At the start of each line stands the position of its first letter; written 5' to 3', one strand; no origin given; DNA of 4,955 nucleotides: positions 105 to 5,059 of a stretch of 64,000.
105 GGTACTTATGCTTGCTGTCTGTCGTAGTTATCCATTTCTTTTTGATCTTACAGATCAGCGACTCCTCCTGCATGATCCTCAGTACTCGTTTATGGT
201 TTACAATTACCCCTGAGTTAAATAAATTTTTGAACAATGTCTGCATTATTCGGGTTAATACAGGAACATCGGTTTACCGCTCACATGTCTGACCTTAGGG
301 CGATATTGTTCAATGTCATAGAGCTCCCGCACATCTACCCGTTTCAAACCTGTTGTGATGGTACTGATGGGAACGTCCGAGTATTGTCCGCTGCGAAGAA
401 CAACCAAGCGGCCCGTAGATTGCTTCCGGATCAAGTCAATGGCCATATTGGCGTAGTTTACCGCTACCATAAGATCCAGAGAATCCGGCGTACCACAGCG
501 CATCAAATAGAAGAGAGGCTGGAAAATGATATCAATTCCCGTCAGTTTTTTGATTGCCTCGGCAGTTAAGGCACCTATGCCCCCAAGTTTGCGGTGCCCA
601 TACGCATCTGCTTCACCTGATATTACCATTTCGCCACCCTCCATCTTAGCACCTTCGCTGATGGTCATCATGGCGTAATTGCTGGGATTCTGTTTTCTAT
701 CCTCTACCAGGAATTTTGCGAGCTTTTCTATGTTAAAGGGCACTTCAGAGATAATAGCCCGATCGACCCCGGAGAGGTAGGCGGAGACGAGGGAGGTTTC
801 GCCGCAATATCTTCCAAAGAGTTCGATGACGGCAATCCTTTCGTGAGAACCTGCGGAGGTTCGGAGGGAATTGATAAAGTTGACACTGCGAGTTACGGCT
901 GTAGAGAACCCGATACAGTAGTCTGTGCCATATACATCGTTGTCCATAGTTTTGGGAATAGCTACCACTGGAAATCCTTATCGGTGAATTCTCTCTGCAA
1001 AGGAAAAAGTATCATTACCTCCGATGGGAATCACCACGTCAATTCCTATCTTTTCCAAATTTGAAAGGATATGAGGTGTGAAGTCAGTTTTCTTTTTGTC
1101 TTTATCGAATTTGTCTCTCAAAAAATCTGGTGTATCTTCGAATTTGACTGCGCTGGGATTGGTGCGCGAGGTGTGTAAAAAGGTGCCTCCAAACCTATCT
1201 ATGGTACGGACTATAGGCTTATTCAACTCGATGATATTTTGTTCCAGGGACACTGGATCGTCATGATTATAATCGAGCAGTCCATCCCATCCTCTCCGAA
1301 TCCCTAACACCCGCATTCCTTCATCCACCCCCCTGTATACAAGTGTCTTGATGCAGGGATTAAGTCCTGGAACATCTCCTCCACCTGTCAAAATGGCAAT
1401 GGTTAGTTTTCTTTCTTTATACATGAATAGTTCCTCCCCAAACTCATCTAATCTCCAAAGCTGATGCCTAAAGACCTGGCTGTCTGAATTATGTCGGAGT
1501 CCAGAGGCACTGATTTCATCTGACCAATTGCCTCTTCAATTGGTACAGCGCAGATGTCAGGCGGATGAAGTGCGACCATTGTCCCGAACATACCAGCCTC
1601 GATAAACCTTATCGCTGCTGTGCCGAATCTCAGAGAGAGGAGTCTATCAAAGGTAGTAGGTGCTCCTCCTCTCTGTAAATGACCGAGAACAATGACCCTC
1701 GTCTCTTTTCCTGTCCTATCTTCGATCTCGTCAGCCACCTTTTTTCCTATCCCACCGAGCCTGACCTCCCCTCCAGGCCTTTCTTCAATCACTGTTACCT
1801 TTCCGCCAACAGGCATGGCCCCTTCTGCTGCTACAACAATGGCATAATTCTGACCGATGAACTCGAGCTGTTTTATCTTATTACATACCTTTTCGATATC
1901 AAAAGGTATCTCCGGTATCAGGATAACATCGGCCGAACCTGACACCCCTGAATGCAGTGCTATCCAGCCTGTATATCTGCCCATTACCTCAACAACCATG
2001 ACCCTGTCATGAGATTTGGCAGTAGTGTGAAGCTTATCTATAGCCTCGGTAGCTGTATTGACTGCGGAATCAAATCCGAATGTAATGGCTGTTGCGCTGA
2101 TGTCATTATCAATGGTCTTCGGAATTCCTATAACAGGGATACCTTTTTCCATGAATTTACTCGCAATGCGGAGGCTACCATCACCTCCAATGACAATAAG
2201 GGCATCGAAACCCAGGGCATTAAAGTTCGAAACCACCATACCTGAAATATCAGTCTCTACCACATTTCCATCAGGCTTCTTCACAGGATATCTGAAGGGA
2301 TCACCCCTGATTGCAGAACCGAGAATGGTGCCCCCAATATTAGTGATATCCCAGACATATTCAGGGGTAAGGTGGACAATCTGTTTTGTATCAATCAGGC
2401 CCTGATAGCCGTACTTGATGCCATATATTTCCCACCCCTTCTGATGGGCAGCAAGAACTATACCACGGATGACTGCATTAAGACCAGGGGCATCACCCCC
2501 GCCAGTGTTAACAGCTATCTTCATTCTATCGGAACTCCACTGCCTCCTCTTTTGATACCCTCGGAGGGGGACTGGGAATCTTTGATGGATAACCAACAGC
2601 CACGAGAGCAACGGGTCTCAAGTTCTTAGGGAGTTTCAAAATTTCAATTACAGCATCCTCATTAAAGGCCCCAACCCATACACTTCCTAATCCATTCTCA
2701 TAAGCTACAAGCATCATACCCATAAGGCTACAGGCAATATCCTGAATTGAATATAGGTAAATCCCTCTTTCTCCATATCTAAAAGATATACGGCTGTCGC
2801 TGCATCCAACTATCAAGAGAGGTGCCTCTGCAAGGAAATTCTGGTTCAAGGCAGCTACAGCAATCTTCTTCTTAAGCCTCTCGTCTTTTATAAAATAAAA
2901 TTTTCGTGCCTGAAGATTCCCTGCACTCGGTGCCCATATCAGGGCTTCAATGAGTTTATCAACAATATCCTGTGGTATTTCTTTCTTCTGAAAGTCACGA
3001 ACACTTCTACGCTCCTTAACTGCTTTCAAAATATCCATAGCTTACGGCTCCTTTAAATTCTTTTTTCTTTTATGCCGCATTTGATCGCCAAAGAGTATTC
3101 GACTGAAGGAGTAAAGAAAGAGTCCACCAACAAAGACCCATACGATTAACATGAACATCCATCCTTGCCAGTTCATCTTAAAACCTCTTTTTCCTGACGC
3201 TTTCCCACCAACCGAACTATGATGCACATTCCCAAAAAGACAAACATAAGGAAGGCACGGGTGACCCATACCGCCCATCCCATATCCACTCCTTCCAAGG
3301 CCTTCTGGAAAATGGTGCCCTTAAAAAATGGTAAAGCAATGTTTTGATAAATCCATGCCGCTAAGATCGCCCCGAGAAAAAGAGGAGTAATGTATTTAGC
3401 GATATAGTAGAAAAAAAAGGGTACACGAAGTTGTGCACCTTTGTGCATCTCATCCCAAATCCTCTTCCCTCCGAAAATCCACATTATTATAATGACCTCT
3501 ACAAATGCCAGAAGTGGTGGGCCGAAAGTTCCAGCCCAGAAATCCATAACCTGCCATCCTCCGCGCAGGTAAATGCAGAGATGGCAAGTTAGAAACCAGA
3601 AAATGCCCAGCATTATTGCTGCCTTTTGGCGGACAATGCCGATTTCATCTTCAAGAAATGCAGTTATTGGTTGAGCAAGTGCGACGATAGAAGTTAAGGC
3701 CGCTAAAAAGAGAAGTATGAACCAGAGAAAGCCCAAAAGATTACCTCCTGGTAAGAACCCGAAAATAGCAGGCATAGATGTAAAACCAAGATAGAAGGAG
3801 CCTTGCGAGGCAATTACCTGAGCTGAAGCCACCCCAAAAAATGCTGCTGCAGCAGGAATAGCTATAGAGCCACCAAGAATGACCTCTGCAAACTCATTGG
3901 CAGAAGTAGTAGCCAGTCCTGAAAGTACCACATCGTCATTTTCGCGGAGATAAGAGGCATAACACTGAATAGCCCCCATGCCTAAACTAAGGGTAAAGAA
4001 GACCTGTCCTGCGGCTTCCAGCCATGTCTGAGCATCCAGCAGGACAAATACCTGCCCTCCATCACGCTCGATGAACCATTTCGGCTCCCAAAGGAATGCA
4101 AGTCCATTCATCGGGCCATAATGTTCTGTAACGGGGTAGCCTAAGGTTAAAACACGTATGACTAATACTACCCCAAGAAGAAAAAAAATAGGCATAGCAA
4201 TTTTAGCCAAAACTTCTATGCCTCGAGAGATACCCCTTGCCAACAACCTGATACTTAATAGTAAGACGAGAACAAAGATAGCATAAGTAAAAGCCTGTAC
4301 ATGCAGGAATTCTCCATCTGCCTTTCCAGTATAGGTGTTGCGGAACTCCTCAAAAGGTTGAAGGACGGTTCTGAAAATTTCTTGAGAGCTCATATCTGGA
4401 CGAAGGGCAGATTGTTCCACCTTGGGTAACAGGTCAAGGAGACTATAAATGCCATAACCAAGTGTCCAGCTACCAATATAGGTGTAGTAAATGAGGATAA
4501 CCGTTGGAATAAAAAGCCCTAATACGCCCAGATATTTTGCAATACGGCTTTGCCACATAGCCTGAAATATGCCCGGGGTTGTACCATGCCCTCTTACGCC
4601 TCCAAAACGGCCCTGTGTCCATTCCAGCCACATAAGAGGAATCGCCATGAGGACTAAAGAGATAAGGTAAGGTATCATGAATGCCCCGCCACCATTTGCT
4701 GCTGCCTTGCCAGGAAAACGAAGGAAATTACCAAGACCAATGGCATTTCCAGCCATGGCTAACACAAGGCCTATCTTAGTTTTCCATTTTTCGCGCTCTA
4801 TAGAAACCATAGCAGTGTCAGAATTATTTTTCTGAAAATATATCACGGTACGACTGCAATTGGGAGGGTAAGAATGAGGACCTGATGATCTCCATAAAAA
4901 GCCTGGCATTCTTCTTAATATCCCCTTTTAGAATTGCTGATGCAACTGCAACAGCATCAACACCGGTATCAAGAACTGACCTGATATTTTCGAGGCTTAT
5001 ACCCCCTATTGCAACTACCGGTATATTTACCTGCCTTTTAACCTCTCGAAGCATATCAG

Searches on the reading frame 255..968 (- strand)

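Call 58: search_protein_families(library=pfam, proteins=[window:255-968:-], max_evalue=0.00001)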
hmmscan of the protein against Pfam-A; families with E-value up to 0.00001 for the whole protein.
window:255-968:- (237 aa): 1 family
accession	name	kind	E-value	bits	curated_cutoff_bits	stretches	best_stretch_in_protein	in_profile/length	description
PF00365.25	PFK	-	1.6e-35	123.3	30.9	1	1-180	118-277/277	Phosphofructokinase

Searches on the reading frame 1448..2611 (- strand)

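Call 58: search_protein_families(library=pfam, proteins=[window:1448-2611:-], max_evalue=0.00001)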
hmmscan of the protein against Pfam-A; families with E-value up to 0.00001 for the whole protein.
window:1448-2611:- (387 aa): 2 families
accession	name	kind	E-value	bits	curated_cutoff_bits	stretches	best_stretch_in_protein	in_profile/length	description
PF00365.25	PFK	-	6.6e-105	350.9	30.9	1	31-337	1-277/277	Phosphofructokinase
PF01513.26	NAD_kinase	-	1.5e-06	29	25.5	1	127-164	65-103/130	ATP-NAD kinase N-terminal domain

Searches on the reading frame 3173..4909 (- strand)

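Call 58: search_protein_families(library=pfam, proteins=[window:3173-4909:-], max_evalue=0.00001)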
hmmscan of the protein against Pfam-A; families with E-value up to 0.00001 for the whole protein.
window:3173-4909:- (578 aa): 1 family
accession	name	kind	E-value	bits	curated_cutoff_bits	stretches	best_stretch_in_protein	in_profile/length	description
PF00209.24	SNF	-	7.1e-49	167.3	27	1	39-553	1-511/524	Sodium:neurotransmitter symporter family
